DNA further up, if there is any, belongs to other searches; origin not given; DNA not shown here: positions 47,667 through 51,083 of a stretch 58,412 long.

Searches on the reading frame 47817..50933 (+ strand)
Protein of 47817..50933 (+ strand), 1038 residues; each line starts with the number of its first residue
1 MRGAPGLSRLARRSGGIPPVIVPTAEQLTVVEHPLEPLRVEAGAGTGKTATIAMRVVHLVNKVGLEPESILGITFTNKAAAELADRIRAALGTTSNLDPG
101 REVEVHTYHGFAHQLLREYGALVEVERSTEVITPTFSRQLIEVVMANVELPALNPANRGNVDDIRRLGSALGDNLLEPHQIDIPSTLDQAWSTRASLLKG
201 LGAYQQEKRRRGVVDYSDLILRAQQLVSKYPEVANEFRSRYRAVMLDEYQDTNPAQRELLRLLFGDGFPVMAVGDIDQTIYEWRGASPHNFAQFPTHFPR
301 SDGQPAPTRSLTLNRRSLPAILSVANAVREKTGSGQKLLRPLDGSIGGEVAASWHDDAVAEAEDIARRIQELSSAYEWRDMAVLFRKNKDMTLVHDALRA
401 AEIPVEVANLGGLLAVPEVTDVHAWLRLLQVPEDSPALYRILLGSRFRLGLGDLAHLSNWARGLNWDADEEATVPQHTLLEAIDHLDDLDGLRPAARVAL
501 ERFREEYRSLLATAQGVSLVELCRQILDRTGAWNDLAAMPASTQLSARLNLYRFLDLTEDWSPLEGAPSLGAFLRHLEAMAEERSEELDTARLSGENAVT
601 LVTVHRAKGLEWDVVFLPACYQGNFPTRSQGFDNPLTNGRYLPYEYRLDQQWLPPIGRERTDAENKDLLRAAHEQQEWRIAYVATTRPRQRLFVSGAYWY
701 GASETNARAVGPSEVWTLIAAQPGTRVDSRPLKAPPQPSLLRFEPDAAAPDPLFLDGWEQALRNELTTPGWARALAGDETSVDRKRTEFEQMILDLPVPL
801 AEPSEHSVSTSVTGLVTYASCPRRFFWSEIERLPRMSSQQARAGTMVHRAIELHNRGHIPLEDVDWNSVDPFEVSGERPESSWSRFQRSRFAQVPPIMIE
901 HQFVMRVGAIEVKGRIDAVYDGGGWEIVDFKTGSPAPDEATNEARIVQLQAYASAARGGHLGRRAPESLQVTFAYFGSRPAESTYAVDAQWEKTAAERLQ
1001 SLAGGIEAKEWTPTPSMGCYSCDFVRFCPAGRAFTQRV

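Call 10: search_protein_families(library=pfam, proteins=[window:47817-50933:+])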
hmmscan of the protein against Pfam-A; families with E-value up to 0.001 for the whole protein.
window:47817-50933:+ (1038 aa): 6 families
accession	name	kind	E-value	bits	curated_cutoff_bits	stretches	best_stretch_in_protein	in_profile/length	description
PF00580.27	UvrD-helicase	-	3.8e-63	214.1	23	1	25-299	3-271/271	UvrD/REP helicase N-terminal domain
PF13361.12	UvrD_C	-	7.6e-33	114.8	25.6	1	311-695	3-346/350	UvrD-like helicase C-terminal domain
PF12705.13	PDDEXK_1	-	1.3e-26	94.5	22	1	810-1029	2-247/247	PD-(D/E)XK nuclease superfamily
PF13245.12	AAA_19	-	6.2e-18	65.7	25.1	1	37-282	13-132/134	AAA domain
PF13538.12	UvrD_C_2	-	7.4e-07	29.4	27.4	1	599-622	2-25/52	UvrD-like helicase C-terminal domain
PF13604.12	AAA_30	-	0.00083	19.6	27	0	39-96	22-75/191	AAA domain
